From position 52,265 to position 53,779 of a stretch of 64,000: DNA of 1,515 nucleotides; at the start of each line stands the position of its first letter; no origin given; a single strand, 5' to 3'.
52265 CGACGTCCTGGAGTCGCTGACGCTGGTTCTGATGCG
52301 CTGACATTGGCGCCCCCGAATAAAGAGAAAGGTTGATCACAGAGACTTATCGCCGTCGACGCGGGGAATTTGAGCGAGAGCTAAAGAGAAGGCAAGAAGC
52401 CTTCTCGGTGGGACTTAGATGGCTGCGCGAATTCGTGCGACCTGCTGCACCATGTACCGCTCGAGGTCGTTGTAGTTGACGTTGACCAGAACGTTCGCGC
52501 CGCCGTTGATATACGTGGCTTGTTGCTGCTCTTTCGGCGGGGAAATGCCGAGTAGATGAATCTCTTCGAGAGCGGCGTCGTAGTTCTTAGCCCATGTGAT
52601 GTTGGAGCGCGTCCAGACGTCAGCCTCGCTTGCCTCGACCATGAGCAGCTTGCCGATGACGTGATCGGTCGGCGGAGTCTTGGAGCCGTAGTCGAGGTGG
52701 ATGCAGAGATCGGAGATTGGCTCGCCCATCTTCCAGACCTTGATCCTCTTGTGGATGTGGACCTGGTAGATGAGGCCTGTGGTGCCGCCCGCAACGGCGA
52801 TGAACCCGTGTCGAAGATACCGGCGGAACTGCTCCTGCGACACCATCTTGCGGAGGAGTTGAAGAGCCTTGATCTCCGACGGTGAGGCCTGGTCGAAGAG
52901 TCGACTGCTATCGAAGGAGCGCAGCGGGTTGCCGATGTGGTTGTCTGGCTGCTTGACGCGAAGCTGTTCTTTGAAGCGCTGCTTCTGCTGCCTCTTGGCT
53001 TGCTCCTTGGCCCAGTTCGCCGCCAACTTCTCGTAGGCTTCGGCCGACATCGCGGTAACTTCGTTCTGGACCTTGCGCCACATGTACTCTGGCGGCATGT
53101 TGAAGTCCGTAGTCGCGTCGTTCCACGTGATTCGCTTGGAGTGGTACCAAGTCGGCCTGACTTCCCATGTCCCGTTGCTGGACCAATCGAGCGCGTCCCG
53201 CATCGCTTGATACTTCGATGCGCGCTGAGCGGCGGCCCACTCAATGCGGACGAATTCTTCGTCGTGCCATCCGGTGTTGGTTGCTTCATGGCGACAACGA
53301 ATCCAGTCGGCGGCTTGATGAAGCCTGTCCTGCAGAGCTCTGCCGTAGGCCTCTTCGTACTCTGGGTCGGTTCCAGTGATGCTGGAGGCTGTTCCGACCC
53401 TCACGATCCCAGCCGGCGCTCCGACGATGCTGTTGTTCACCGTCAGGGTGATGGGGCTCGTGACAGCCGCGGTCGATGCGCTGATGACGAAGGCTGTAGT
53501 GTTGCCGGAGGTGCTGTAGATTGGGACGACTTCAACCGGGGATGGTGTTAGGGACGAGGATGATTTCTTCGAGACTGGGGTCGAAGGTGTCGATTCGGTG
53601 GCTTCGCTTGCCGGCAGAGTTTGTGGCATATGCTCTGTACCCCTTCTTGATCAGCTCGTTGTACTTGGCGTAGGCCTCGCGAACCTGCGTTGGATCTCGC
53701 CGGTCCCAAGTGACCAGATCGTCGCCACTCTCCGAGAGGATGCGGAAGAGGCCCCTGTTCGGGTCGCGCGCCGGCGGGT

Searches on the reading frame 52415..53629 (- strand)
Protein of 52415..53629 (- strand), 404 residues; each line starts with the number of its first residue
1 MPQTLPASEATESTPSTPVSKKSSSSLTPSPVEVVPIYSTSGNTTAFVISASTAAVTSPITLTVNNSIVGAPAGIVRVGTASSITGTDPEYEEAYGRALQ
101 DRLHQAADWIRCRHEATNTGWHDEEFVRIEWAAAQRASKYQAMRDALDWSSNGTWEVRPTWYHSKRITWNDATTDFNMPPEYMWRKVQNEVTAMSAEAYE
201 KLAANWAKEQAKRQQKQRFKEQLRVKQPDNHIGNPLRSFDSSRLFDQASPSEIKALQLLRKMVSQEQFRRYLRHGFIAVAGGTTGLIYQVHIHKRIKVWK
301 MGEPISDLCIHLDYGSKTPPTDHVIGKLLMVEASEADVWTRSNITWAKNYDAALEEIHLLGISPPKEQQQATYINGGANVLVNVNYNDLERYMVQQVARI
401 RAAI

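Call 16: find_encoding_contigs(protein=window:52415-53629:-, flank=10000, max_places=1)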
Protein window:52415-53629:- (404 aa): 1 contig read that carries it; 1 place shown.
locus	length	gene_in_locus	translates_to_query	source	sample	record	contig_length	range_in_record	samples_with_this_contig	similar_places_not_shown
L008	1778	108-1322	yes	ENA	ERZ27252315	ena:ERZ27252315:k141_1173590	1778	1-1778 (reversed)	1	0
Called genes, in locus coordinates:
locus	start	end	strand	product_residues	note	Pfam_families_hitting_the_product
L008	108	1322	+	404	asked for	-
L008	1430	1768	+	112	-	-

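Call 33: search_protein_families(library=pfam, proteins=[window:52415-53629:-], max_evalue=0.01)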
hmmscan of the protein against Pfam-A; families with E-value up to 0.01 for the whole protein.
window:52415-53629:- (404 aa): 0 families
